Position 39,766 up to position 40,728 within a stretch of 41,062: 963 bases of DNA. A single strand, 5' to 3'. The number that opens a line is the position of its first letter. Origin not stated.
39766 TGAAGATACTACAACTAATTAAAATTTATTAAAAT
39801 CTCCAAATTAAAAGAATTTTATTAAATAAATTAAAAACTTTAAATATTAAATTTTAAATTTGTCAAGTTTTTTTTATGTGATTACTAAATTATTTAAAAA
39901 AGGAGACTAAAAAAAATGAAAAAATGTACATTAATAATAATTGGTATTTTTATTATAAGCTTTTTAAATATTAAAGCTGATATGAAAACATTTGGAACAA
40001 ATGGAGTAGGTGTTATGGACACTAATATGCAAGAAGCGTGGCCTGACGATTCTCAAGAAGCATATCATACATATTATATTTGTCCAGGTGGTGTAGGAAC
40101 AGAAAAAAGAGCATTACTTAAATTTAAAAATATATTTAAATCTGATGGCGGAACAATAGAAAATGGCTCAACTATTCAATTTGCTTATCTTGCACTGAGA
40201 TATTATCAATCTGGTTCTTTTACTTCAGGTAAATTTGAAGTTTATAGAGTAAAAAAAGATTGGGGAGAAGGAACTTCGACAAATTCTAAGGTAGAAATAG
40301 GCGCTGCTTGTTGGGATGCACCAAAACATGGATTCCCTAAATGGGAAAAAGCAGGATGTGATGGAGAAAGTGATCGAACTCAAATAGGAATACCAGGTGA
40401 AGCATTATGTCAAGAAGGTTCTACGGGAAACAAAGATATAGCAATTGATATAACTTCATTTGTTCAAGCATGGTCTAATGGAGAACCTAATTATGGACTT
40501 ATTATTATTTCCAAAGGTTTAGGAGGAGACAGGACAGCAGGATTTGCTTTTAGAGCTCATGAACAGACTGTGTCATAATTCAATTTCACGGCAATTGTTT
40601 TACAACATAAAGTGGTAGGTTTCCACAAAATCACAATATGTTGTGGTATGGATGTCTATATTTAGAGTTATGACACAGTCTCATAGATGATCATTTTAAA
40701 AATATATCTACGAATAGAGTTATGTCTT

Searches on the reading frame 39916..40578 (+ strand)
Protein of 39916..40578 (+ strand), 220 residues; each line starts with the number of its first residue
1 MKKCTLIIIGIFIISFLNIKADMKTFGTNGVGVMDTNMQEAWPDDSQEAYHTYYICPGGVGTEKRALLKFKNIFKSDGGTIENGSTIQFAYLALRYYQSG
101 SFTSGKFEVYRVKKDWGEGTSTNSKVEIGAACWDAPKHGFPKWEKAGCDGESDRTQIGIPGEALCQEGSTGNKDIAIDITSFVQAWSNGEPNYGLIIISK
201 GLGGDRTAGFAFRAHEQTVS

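Call 13: search_protein_families(library=pfam, proteins=[window:39916-40578:+])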
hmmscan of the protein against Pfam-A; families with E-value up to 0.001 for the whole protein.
window:39916-40578:+ (220 aa): 1 family
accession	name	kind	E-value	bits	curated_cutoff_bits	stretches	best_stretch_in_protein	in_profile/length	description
PF24517.2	CBM96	-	0.00023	21.5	26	0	174-214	114-150/164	Carbohydrate-binding module family 96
